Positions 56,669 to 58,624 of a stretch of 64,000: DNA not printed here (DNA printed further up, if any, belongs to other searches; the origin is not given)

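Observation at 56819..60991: Membrane zinc-ribbon / vWA / PP2C / Hanks-kinase operon: a TerY-P-type triad with unexplained extra parts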

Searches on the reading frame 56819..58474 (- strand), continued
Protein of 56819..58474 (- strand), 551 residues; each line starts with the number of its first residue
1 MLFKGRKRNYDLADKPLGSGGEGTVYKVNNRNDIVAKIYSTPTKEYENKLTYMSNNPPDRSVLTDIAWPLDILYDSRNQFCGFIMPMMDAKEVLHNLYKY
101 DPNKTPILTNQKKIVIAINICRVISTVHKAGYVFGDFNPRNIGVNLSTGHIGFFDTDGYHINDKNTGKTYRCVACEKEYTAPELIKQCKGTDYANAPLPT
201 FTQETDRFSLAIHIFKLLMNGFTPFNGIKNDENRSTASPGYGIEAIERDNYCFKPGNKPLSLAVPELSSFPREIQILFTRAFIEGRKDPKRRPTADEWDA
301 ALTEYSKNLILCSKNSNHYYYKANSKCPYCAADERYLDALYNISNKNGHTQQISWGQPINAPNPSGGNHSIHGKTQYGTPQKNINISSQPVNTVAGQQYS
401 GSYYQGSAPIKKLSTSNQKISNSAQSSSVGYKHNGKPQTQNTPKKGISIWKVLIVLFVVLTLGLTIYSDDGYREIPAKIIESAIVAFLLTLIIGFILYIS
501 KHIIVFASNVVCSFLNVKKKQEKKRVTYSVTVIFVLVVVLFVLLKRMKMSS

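Call 67: search_protein_families(library=pfam, proteins=[L011:3517-5160:+, L011:5389-6306:+, L011:10602-13685:+, L009:4996-5835:+, L016:2101-3426:+, L016:3423-4709:+, L008:5823-9209:+, L022:5870-9337:+, L022:4898-5851:+, L064:5273-5905:+], max_evalue=0.001)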
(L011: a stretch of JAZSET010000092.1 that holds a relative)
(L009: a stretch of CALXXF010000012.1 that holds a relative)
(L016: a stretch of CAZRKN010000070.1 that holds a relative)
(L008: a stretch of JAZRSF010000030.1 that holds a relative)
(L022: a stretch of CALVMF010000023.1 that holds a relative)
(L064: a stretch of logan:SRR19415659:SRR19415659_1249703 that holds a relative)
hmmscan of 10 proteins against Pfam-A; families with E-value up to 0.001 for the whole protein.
L011:3517-5160:+ (547 aa): 2 families
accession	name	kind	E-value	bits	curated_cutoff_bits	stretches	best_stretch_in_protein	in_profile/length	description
PF03811.18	Zn_ribbon_InsA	-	1.5e-05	25.1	26.1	1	62-89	7-34/35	InsA N-terminal domain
PF12762.13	DDE_Tnp_IS1595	-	1.9e-05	25.1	27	0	164-268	2-94/153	ISXO2-like transposase domain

L011:5389-6306:+ (305 aa): 1 family
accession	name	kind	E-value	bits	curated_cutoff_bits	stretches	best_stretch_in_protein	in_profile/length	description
PF00589.27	Phage_integrase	-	9e-25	87.8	27.1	1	110-284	7-169/172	Phage integrase family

L011:10602-13685:+ (1027 aa): 3 families
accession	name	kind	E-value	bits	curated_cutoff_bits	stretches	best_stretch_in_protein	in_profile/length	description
PF01935.23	DUF87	-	8.1e-17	62.5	23.2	1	488-712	8-212/220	Helicase HerA, central domain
PF01580.24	FtsK_SpoIIIE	-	3.6e-05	23.7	24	1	493-543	29-83/221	FtsK/SpoIIIE family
PF10412.15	TrwB_AAD_bind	-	0.00069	19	20.5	0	495-550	7-61/387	Type IV secretion-system coupling protein DNA-binding domain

L009:4996-5835:+ (279 aa): 3 families
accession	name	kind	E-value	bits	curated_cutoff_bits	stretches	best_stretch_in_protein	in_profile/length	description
PF00589.27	Phage_integrase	-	1.9e-30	106.4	27.1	1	104-261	3-167/172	Phage integrase family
PF02899.23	Phage_int_SAM_1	-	3.4e-06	27.7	22.3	1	9-81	1-80/83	Phage integrase, N-terminal SAM-like domain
PF13495.12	Phage_int_SAM_4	-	0.00041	21.1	27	0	10-78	3-76/85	Phage integrase, N-terminal SAM-like domain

L016:2101-3426:+ (441 aa): 4 families
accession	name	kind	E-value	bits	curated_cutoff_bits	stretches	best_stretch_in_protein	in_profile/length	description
PF10412.15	TrwB_AAD_bind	-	5.5e-42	144.5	20.5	1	38-405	6-348/387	Type IV secretion-system coupling protein DNA-binding domain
PF02534.20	T4SS-DNA_transf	-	4.5e-18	65.8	20.1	1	45-387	44-389/468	Type IV secretory system Conjugative DNA transfer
PF12696.13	TraG-D_C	-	1.2e-12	48.3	22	1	303-391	2-91/126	TraM recognition site of TraD and TraG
PF01935.23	DUF87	-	3.6e-09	37.5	23.2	1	30-139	4-93/220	Helicase HerA, central domain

L016:3423-4709:+ (428 aa): 0 families

L008:5823-9209:+ (1128 aa): 4 families
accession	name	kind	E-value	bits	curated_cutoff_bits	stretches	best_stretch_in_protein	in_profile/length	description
PF01580.24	FtsK_SpoIIIE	-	2e-21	76.9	24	1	556-689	34-196/221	FtsK/SpoIIIE family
PF13401.12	AAA_22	-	6.4e-08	33.4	27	1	562-694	8-104/130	AAA domain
PF01935.23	DUF87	-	8.7e-05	23.1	23.2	1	551-758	12-186/220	Helicase HerA, central domain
PF01637.24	ATPase_2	-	0.00032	21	33.2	1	562-707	23-152/225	ATPase domain predominantly from Archaea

L022:5870-9337:+ (1155 aa): 1 family
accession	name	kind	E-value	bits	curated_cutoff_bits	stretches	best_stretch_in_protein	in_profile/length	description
PF01580.24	FtsK_SpoIIIE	-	4.3e-15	56.2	24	1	559-688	16-135/221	FtsK/SpoIIIE family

L022:4898-5851:+ (317 aa): 1 family
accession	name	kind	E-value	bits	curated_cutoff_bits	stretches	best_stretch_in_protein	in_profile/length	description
PF01841.26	Transglut_core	-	2.6e-10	41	23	1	98-188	12-107/108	Transglutaminase-like superfamily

L064:5273-5905:+ (210 aa): 0 families

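Call 83: find_encoding_contigs(protein=P0008, flank=10000, max_places=1)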
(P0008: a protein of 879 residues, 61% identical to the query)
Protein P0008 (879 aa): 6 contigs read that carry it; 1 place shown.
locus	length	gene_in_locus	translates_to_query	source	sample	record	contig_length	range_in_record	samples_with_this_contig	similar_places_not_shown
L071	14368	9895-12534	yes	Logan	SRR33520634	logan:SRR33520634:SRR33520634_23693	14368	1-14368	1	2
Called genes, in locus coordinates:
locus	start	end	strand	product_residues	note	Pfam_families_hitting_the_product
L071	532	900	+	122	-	-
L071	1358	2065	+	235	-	PF13519:VWA_2 (weak)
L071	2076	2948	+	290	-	PF13672:PP2C_2, PF00481:PP2C (weak)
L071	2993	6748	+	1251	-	PF01580:FtsK_SpoIIIE, PF13401:AAA_22 (faint)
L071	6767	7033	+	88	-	-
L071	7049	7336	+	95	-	-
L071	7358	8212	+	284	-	PF15644:Gln_amidase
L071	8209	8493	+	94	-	-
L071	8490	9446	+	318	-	PF01841:Transglut_core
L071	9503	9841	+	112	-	-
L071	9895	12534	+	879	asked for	PF00069:Pkinase (weak), PF08305:NPCBM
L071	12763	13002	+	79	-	-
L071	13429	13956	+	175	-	PF27526:XylA2_C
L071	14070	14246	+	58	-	-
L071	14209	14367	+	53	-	?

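Call 84: find_encoding_contigs(protein=P0010, flank=6000, max_places=1)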
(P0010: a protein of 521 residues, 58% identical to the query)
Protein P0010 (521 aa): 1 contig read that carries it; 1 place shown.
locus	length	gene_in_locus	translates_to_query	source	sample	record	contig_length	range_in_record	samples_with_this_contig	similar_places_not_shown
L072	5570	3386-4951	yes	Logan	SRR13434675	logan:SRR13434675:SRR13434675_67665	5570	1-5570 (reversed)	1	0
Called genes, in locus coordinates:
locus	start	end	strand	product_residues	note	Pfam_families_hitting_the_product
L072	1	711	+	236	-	?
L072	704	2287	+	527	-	PF12773:DZR (faint), PF13421:Band_7_1, PF01145:Band_7 (faint)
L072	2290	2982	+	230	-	-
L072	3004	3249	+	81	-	-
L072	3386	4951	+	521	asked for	PF00069:Pkinase (weak)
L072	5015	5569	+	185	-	?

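Call 86: search_dna_similar(query=window:56819-58474:-, collection=phages, mode=protein, max_rows=15)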
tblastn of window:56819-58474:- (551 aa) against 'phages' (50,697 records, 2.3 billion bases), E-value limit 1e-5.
Records with a match: 2; places in all: 2; records where one place covers at least 80% of the query: 0.
Best place of each record, by identity: <60% 2.
By first word of the organism name: Bacteriophage 2.
By host as written in the record: - 2.
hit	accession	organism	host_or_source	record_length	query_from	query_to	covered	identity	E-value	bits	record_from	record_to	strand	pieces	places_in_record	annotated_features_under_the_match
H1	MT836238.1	Bacteriophage sp.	human fecal samples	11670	19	336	58%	29.2%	8e-27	121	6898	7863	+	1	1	record has no annotation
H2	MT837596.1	Bacteriophage sp.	human fecal samples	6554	16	157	26%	29.2%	3e-6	56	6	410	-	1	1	record has no annotation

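Call 88: search_dna_similar(query=window:56819-58474:-, collection=plasmids, mode=protein, max_rows=15)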
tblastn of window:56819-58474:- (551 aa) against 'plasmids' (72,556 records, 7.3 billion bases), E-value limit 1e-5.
Records with a match: 2363; places in all: 2371; records where one place covers at least 80% of the query: 0.
Best place of each record, by identity: <60% 2363.
By first word of the organism name: Klebsiella 1075; Escherichia 410; Salmonella 348; Enterobacter 347; Citrobacter 66; Raoultella 20; Leclercia 14; Pseudomonas 8; Rhizobium 8; Sinorhizobium 7; and 39 more.
By predicted mobility (MOB-suite, as given by PLSDB): conjugative 1541; non-mobilizable 779; mobilizable 43.
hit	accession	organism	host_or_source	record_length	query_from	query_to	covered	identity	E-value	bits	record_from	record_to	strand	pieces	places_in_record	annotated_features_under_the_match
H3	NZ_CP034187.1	Deinococcus psychrotolerans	whole organism,R2A medium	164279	15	330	57%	32.9%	2e-37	155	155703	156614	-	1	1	protein kinase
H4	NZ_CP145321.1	Rhodococcus ruber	-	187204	17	330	57%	33.0%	7e-38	157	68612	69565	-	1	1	none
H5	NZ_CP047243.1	Trichormus variabilis 0441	cell culture,thermal spring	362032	12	330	58%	32.4%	1e-35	150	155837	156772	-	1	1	WD-40 repeat-containing serine/threonine protein kinase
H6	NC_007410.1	Trichormus variabilis ATCC 29413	-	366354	12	330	58%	32.4%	1e-35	150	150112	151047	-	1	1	WD-40 repeat-containing serine/threonine protein kinase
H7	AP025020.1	Calothrix sp. PCC 7716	-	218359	15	330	57%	32.4%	9e-32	138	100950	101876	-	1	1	hypothetical protein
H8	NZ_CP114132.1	Escherichia coli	pig,gut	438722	15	333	58%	31.7%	5e-32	139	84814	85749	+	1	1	yegI: protein kinase YegI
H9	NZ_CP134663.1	Escherichia coli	Larus michahellis,bacteria,cloaca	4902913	15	333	58%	31.4%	3e-31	137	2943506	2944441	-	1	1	none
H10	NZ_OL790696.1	Escherichia coli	-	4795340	15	333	58%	31.3%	5e-32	139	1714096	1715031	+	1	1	none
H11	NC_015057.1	Granulicella tundricola MP5ACTX9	-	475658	1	331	60%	30.1%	5e-37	154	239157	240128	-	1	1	hypothetical protein | PP2C family serine/threonine-protein phosphatase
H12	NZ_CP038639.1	Cupriavidus oxalaticus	whole organism,sewage sludge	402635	2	335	61%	29.8%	1e-21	107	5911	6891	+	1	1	helix-hairpin-helix domain-containing protein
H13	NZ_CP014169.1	Sphingomonas panacis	Panax ginseng,bacterial cell,Panax ...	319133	15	360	63%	28.7%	1e-26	122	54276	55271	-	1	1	topoisomerase DNA-binding C4 zinc finger domain-containing protein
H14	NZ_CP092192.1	Deinococcus sp. KNUC1210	Setaria viridis,cell ...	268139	15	331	58%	31.3%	5e-36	151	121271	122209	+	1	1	hypothetical protein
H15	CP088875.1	Escherichia coli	Homo sapiens,blood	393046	15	333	58%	31.1%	2e-31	137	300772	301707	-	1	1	yegI: protein kinase YegI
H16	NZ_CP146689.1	Escherichia coli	Homo sapiens,cell culture,Colon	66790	15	333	58%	31.1%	4e-31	136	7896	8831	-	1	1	none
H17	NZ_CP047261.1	Pseudomonas syringae pv. maculicola str. ES4326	-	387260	17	335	58%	31.0%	3e-29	130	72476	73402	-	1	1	hypothetical protein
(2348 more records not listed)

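Call 103: predict_structure(alignment_id=A2)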
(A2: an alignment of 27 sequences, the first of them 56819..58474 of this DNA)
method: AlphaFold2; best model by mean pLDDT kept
length: 551 residues; sequences in the alignment: 27
mean_pLDDT: 78.7   pTM: 0.65
mean pLDDT of the five models: 78.7, 77.8, 76.9, 76.0, 75.4
residues with pLDDT >= 90: 283; 70-90: 117; 50-70: 35; < 50: 116
segments of 3 or more residues with pLDDT < 50: 349-445, 514-528, 549-551
pLDDT, mean of each block of 10 residues (from residue 1): 97 95 95 97 95 96 96 98 96 95 92 98 97 91 95 91 92 90 92 87 96 97 92 85 87 89 94 98 96 98 98 97 98 93 68 41 40 37 39 35 36 36 36 37 55 83 70 63 81 78 66 48 42 71 66 45
secondary structure, 60 per line:
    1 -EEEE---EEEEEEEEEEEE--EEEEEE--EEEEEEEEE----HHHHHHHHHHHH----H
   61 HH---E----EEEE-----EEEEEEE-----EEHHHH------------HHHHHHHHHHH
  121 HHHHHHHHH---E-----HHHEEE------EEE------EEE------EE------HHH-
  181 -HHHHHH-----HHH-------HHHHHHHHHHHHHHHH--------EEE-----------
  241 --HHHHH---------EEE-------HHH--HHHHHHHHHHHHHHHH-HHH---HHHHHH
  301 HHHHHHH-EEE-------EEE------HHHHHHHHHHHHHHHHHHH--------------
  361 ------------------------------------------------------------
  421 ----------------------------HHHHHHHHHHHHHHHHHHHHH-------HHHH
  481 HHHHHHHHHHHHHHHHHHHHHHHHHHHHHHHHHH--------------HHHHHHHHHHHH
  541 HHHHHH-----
elements in order: E2-5 E9-20 E23-28 E31-39 H44-55 E71-74 E80-86 H94-97 H110-129 E142-144 E151-153 E160-162 H182-187 H203-218 E227-229 H243-247 E257-259 H272-287 H295-307 E309-311 E319-321 H328-346 H449-469 H477-514 H529-546
